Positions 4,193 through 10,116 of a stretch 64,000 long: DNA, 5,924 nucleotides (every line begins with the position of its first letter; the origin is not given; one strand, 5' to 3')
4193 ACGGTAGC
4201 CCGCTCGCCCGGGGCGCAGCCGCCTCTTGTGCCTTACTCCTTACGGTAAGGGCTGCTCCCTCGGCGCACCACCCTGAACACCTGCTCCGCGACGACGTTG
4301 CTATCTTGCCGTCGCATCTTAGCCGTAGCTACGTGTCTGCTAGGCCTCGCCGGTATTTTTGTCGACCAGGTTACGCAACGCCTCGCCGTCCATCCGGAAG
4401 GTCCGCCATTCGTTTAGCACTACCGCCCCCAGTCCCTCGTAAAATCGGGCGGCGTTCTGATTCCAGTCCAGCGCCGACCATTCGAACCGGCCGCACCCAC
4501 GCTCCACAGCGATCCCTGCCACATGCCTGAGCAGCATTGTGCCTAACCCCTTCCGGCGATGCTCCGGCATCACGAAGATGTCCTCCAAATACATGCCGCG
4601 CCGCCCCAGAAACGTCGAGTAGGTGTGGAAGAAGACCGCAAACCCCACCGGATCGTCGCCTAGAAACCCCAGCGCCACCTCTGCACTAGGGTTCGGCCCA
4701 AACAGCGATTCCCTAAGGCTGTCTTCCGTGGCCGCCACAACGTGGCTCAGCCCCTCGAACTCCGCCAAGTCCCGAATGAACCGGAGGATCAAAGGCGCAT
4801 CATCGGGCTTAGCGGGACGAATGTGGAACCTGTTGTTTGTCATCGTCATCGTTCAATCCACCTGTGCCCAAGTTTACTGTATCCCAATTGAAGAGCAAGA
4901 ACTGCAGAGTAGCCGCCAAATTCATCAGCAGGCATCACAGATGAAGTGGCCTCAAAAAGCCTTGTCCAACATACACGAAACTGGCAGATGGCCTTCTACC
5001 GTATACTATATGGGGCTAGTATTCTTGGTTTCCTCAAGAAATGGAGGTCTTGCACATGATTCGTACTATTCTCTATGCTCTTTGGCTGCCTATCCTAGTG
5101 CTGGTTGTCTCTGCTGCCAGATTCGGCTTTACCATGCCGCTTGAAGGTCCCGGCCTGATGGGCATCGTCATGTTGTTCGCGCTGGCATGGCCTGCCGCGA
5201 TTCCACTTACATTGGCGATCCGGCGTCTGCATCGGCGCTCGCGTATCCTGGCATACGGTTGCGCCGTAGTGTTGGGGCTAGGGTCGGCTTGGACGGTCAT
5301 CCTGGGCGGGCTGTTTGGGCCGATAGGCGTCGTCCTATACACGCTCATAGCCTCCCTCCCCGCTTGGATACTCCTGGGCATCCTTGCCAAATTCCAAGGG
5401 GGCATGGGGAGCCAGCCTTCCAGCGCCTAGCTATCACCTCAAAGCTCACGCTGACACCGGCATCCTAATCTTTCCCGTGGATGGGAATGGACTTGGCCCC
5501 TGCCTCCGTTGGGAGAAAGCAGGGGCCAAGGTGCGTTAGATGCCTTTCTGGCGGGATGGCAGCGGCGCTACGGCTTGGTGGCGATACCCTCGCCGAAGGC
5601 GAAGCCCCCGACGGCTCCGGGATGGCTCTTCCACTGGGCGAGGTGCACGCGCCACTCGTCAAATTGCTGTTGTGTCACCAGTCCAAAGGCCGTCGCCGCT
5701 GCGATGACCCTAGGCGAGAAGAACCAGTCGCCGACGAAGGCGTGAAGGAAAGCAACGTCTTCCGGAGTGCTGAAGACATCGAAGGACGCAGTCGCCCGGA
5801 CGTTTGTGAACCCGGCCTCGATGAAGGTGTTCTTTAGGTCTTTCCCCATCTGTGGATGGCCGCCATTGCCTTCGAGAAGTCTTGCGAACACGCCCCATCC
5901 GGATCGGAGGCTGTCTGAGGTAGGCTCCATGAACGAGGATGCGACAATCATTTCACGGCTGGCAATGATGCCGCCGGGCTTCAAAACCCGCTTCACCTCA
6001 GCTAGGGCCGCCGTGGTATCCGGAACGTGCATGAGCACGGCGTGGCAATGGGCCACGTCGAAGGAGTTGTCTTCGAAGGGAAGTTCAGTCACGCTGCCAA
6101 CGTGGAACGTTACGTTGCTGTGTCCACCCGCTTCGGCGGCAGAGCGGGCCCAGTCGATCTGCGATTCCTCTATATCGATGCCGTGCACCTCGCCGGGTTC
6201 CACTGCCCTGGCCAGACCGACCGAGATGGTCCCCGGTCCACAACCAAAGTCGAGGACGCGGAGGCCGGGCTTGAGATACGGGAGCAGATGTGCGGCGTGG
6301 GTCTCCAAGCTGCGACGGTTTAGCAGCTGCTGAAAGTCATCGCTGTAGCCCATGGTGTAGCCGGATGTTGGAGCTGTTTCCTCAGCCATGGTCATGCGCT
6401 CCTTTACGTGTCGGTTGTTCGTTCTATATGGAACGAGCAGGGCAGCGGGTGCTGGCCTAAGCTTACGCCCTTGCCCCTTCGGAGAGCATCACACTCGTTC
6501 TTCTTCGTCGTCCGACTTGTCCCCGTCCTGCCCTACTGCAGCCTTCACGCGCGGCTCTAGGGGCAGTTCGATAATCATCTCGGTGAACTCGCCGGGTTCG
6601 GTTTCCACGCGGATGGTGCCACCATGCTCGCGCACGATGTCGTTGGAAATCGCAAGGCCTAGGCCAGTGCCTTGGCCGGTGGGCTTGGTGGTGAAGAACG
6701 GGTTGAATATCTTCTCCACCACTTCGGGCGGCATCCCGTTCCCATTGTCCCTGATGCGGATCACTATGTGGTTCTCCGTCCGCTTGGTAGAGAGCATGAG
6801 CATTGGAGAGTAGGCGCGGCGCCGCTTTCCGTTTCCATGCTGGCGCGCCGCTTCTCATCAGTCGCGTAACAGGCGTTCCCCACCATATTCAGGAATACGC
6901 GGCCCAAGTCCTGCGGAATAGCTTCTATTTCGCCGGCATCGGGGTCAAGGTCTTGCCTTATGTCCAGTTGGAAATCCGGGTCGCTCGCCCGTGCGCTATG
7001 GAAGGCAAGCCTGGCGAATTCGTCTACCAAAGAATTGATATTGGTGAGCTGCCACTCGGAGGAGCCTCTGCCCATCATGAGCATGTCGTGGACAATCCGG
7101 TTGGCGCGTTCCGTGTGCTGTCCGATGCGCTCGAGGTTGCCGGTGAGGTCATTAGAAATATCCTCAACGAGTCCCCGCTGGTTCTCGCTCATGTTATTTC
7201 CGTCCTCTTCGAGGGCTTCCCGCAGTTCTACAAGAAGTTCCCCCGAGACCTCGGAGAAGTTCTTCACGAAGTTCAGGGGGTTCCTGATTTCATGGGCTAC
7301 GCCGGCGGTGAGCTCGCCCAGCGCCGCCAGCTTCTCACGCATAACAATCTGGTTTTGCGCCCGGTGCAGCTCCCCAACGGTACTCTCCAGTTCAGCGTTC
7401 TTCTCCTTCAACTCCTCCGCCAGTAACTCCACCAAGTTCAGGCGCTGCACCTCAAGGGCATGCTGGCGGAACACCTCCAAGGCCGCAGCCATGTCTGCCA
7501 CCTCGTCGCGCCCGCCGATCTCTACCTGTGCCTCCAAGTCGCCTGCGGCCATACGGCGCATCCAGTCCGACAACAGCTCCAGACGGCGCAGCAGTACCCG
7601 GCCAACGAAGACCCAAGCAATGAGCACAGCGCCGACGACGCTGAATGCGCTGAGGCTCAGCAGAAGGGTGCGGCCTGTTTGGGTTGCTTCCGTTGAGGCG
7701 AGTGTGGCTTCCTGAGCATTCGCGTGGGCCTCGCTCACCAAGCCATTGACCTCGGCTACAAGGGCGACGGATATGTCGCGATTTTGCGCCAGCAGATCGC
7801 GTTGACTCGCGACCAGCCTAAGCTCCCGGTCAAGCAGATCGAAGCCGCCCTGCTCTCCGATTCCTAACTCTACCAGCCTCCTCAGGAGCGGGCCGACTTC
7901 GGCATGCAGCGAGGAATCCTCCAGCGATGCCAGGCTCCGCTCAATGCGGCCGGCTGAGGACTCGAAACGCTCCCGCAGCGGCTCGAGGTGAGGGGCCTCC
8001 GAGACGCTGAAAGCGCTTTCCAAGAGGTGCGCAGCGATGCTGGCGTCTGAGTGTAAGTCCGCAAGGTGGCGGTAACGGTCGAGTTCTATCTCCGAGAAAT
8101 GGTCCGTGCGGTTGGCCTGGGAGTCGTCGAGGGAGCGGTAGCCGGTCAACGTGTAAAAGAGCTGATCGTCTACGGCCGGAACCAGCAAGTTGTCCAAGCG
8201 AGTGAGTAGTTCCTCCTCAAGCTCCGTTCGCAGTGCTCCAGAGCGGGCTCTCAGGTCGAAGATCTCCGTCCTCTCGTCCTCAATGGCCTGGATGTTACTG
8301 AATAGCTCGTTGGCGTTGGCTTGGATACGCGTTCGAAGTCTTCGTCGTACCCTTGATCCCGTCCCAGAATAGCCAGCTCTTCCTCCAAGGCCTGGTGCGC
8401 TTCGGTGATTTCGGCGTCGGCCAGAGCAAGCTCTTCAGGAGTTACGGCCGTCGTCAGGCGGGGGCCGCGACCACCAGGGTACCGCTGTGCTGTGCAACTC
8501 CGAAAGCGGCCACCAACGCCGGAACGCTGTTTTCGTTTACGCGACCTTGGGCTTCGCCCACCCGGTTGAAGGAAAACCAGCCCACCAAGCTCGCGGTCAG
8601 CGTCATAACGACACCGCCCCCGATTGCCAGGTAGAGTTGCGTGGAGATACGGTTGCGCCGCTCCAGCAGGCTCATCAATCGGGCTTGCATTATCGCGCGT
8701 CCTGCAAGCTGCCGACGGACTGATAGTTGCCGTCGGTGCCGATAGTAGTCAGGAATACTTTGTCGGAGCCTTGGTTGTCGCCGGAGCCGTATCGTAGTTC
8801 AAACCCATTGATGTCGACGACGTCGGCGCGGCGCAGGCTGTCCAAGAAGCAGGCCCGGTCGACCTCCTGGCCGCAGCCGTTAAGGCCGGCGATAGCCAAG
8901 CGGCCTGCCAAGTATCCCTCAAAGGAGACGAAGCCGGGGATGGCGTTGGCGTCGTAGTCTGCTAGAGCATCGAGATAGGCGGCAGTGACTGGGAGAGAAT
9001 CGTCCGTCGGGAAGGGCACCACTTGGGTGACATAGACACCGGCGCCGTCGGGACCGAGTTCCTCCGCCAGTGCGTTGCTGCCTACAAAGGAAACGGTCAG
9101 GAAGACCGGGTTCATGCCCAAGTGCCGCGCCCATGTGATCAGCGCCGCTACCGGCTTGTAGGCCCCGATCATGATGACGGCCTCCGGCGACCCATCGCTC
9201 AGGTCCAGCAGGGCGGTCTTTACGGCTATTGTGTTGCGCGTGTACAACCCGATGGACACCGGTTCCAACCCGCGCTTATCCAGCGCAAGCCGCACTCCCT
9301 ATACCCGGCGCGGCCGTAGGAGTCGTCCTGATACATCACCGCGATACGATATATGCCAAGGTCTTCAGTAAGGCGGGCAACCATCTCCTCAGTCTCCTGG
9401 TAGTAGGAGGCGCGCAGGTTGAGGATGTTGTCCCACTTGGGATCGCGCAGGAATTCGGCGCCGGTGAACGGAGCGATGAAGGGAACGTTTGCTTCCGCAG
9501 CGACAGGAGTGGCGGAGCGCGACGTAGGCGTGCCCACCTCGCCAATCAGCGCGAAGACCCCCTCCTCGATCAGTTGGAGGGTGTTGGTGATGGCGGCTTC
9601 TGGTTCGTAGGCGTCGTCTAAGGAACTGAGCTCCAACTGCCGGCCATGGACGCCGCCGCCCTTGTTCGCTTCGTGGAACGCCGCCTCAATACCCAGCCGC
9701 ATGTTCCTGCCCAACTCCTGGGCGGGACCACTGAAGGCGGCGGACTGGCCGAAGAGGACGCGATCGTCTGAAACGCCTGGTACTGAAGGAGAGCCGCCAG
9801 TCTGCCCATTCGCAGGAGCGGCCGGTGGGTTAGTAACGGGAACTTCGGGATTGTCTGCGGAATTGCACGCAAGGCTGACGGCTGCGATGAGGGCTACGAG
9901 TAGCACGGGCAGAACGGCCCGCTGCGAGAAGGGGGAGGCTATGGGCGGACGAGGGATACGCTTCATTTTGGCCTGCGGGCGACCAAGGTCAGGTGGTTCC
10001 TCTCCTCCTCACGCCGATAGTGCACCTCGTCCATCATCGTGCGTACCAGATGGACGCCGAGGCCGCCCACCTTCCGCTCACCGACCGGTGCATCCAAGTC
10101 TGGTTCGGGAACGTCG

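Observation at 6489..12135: TorS/TorT-like sensing wired into a sigma partner-switching cascade in one coupled operon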

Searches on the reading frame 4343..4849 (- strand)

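Call 36: search_protein_families(library=pfam, proteins=[window:4343-4849:-], max_evalue=0.0001)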
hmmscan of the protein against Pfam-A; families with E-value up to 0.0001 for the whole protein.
window:4343-4849:- (169 aa): 4 families
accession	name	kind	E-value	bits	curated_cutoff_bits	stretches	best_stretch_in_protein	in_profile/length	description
PF00583.31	Acetyltransf_1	-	1.9e-18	67.3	20.7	1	52-141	31-115/116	Acetyltransferase (GNAT) family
PF13508.13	Acetyltransf_7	-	1.5e-11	44.9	27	1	65-141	12-81/84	Acetyltransferase (GNAT) domain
PF13673.13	Acetyltransf_10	-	2.9e-06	27.7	23.6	1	81-146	48-111/128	Acetyltransferase (GNAT) domain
PF08445.16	FR47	-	9.1e-06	26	22.1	1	85-143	21-78/86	FR47-like protein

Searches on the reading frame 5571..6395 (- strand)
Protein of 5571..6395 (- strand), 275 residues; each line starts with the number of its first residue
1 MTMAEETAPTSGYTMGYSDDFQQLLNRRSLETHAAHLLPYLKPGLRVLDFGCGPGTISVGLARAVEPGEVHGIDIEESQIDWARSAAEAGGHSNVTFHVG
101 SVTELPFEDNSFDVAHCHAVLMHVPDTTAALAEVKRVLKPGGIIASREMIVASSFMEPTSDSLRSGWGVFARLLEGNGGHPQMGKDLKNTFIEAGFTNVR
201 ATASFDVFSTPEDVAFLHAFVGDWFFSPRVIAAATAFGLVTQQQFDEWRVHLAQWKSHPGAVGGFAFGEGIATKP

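Call 36: search_protein_families(library=pfam, proteins=[window:5571-6395:-], max_evalue=0.0001)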
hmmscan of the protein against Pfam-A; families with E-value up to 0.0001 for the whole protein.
window:5571-6395:- (275 aa): 14 families
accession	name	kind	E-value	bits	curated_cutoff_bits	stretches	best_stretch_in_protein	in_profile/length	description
PF13847.12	Methyltransf_31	-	1.6e-32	112.6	27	1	42-194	2-144/145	Methyltransferase domain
PF13649.12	Methyltransf_25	-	9.3e-28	97.2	27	1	47-142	1-97/97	Methyltransferase domain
PF08241.18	Methyltransf_11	-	2.6e-27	95.7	21.2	1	48-145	1-94/95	Methyltransferase domain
PF01209.24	Ubie_methyltran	-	8.5e-20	71.5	20.1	1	42-148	46-153/233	ubiE/COQ5 methyltransferase family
PF08242.18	Methyltransf_12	-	7e-19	68.8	30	1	48-144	1-98/98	Methyltransferase domain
PF13489.12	Methyltransf_23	-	1.6e-18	67.5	27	1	35-199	14-162/164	Methyltransferase domain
PF05175.20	MTS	-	1.4e-07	31.7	23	1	34-115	20-102/170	Methyltransferase small domain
PF08704.16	GCD14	-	2.4e-06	27.8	26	1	41-145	38-143/247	tRNA methyltransferase complex GCD14 subunit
PF06325.19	PrmA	-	3.3e-06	27.3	22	1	40-147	158-265/296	Ribosomal protein L11 methyltransferase (PrmA)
PF05148.21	Methyltransf_8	-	5.2e-06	26.9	27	1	47-148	76-158/219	Hypothetical methyltransferase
PF01135.25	PCMT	-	5.4e-06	26.8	20.3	1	28-128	59-159/210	Protein-L-isoaspartate(D-aspartate) O-methyltransferase (PCMT)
PF03141.22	Methyltransf_29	-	9.1e-06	25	23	1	47-144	121-215/506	Putative S-adenosyl-L-methionine-dependent methyltransferase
PF01728.25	FtsJ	-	1e-05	25.9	24.1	1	40-124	18-99/181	FtsJ-like methyltransferase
PF13578.12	Methyltransf_24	-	6.5e-05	24.2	26.3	0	50-145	3-101/105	Methyltransferase domain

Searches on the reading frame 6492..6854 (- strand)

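Call 4: search_protein_families(library=pfam, proteins=[window:6492-6854:-], max_evalue=0.01)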
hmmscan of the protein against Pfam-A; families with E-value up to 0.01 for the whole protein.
window:6492-6854:- (121 aa): 3 families
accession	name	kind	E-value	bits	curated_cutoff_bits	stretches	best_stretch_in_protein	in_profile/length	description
PF02518.31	HATPase_c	-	1.2e-22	80.9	26.4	1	22-100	30-110/111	Histidine kinase-, DNA gyrase B-, and HSP90-like ATPase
PF14501.12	HATPase_c_5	-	1.3e-05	25.5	22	1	17-94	28-99/102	GHKL domain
PF13581.12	HATPase_c_2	-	0.0045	17.4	27.4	1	11-80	55-113/127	Histidine kinase-like ATPase domain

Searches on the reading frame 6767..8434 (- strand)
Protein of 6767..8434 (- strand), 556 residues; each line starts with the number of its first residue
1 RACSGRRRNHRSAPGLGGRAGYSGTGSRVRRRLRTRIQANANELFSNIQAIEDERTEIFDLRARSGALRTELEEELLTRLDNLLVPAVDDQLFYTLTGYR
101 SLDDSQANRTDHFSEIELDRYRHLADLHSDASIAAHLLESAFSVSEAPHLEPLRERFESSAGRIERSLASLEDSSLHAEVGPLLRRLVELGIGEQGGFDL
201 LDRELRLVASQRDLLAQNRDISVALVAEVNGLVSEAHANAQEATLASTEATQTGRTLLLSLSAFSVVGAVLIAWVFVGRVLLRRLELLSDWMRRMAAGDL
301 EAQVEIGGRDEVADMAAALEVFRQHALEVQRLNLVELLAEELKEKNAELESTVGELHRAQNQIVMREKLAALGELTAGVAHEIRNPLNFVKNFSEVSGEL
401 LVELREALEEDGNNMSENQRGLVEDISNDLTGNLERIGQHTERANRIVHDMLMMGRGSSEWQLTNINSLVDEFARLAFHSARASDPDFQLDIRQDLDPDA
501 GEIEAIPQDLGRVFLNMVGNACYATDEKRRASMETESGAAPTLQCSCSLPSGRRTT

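Call 4: search_protein_families(library=pfam, proteins=[window:6767-8434:-], max_evalue=0.01)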
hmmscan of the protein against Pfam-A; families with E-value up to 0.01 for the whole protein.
window:6767-8434:- (556 aa): 3 families
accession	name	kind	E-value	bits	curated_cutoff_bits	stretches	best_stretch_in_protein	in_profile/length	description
PF00672.30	HAMP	-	9.8e-12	45.5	25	1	276-325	1-50/53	HAMP domain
PF00512.31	HisKA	-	4.3e-10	39.9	26.9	1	372-458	2-64/66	His Kinase A (phospho-acceptor) domain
PF21689.3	TorS_sensor_domain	-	1.2e-05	25.4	27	1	110-241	147-274/275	Sensor protein TorS, sensor domain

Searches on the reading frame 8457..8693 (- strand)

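Call 4: search_protein_families(library=pfam, proteins=[window:8457-8693:-], max_evalue=0.01)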
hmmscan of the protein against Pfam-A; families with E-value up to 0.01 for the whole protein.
window:8457-8693:- (79 aa): 1 family
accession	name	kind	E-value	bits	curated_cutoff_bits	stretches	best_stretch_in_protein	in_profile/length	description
PF02203.21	TarH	-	0.0077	16.6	25.2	1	12-60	3-51/177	Tar ligand binding domain homologue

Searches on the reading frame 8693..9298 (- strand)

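Call 4: search_protein_families(library=pfam, proteins=[window:8693-9298:-], max_evalue=0.01)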
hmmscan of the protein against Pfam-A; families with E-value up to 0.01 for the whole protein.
window:8693-9298:- (202 aa): 1 family
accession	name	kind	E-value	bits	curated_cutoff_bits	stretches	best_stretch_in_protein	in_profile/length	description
PF13458.12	Peripla_BP_6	-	4.8e-15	56.5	31.7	1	3-190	156-342/343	Periplasmic binding protein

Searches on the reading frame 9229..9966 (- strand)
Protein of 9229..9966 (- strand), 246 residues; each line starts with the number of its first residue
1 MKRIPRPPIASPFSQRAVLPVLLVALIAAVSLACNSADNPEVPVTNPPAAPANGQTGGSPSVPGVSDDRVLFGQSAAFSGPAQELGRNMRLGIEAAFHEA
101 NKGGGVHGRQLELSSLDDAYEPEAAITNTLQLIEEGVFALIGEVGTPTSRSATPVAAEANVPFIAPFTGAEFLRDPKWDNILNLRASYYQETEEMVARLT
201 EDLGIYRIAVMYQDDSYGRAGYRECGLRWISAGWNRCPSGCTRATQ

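Call 4: search_protein_families(library=pfam, proteins=[window:9229-9966:-], max_evalue=0.01)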
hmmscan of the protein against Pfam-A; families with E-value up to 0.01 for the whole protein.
window:9229-9966:- (246 aa): 3 families
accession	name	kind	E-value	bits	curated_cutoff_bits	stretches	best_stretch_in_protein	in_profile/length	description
PF13458.12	Peripla_BP_6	-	3.6e-32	112.8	31.7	1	73-228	5-158/343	Periplasmic binding protein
PF01094.35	ANF_receptor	-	2.1e-10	40.6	25.4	1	92-223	5-137/353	Receptor family ligand binding region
PF13433.12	Peripla_BP_5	-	0.0021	17.7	27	1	79-158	10-90/363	Periplasmic binding protein domain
